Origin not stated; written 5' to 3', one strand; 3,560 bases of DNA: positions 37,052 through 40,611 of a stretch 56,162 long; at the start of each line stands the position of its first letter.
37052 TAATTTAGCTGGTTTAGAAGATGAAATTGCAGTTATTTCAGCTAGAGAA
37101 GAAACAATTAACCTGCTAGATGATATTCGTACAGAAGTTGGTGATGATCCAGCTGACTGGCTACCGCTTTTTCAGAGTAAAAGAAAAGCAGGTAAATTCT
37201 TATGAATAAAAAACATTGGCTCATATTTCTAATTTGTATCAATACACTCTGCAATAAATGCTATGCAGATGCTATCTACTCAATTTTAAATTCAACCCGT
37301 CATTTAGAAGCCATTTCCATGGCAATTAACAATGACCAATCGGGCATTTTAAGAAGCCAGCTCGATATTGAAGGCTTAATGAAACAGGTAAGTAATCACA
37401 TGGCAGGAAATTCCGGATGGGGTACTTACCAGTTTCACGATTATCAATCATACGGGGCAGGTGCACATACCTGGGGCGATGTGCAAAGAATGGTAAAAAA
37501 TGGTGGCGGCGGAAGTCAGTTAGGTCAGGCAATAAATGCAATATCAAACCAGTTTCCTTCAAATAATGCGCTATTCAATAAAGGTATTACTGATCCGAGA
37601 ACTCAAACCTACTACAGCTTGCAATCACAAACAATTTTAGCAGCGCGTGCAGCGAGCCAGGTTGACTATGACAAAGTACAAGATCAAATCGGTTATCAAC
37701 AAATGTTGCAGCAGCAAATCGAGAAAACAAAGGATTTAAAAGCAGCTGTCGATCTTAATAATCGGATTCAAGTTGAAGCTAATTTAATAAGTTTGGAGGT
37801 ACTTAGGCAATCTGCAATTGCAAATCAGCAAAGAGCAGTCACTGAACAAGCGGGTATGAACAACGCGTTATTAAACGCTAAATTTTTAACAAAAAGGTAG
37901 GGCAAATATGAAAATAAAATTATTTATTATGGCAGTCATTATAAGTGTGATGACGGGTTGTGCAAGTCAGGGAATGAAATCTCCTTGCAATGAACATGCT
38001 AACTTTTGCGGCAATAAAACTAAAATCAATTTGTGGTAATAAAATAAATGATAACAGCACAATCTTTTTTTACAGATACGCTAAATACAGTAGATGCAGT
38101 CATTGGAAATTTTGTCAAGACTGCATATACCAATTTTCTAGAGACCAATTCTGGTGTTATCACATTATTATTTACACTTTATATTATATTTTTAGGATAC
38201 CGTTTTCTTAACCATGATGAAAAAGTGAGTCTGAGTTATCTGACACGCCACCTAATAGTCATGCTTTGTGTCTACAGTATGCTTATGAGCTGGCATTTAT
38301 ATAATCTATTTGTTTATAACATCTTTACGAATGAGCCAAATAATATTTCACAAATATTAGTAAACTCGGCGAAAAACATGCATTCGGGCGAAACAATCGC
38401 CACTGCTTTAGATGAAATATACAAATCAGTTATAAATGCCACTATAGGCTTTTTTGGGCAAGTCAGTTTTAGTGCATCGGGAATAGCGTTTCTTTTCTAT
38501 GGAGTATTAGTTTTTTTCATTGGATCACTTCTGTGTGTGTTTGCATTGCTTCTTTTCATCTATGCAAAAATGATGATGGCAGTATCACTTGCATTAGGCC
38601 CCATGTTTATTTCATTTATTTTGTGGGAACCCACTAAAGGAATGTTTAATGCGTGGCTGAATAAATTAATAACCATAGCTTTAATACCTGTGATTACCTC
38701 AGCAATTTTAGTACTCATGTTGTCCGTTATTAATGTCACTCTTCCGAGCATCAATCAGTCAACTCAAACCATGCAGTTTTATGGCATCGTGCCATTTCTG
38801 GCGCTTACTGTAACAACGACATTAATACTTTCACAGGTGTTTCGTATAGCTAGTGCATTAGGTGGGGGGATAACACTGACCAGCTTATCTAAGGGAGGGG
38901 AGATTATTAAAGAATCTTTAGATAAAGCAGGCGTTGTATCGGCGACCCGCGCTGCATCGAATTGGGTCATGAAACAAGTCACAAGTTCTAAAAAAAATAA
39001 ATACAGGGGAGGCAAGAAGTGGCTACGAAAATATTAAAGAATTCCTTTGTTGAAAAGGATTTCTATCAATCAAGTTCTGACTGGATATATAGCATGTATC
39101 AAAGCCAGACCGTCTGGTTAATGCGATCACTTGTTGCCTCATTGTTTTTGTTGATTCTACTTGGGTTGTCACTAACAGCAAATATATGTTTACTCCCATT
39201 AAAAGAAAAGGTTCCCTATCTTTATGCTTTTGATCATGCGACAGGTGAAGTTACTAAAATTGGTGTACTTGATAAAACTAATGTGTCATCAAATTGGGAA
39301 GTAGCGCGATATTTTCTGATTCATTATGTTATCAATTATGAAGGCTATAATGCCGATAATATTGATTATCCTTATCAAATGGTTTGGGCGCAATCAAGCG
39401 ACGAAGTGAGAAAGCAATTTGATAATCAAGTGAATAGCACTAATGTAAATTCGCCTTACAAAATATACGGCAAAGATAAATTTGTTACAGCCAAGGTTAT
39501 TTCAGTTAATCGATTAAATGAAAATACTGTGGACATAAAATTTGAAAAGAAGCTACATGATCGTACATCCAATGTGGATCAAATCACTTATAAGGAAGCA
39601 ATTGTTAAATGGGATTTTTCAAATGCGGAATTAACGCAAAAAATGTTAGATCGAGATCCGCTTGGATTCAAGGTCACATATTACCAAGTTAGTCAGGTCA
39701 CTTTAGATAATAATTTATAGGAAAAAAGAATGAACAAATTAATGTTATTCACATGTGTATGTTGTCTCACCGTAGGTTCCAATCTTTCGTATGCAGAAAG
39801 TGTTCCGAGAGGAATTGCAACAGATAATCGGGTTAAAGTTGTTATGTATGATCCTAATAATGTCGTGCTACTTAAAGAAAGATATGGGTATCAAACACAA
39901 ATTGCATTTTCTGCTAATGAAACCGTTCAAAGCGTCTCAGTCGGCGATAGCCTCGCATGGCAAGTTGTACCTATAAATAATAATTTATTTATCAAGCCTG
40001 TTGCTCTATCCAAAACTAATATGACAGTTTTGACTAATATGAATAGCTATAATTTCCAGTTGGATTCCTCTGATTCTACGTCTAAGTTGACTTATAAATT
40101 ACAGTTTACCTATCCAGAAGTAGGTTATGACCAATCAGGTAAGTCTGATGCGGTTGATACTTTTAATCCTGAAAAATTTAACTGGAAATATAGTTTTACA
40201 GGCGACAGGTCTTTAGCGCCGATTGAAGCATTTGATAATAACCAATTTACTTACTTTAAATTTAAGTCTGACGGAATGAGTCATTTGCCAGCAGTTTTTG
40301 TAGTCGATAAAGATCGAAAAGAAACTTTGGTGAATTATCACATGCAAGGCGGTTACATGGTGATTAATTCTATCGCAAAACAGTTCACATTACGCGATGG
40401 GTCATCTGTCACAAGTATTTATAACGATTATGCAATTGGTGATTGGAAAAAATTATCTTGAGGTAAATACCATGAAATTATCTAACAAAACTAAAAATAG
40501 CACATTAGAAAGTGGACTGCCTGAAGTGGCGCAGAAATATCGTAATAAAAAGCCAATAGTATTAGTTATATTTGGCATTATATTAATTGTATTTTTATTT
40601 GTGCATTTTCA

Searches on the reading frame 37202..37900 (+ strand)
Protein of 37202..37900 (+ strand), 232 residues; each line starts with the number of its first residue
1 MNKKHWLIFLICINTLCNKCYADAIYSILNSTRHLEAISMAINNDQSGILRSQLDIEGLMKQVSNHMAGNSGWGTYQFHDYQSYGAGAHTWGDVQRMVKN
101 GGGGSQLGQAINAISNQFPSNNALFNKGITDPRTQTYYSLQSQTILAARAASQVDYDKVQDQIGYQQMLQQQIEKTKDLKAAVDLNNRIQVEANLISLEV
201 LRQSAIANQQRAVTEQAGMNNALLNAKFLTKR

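Call 37: search_protein_families(library=pfam, proteins=[window:37202-37900:+], max_evalue=0.001)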
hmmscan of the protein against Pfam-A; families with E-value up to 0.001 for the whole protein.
window:37202-37900:+ (232 aa): 1 family
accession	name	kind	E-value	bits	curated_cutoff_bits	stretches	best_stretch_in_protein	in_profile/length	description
PF07996.16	T4SS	-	1.1e-12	49.2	24.7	1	46-214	23-189/197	Type IV secretion system proteins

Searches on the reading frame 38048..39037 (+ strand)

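Call 37: search_protein_families(library=pfam, proteins=[window:38048-39037:+], max_evalue=0.001)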
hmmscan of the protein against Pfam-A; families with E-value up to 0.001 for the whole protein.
window:38048-39037:+ (329 aa): 1 family
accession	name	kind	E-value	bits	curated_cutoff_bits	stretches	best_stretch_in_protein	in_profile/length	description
PF04610.19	TrbL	-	6e-32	111.6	25.9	1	42-264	1-215/215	TrbL/VirB6 plasmid conjugal transfer protein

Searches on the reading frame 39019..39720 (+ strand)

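Call 37: search_protein_families(library=pfam, proteins=[window:39019-39720:+], max_evalue=0.001)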
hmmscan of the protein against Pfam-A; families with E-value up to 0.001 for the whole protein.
window:39019-39720:+ (233 aa): 1 family
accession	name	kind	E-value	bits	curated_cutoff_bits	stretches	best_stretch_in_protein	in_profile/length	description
PF04335.19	VirB8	-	1.5e-41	143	23.2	1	21-226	4-212/213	VirB8 protein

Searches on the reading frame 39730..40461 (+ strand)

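Call 37: search_protein_families(library=pfam, proteins=[window:39730-40461:+], max_evalue=0.001)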
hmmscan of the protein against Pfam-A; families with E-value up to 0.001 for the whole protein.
window:39730-40461:+ (243 aa): 1 family
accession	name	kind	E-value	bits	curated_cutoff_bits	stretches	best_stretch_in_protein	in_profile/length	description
PF03524.21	CagX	-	2.5e-57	194.4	34.2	1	33-232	1-197/198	Conjugal transfer protein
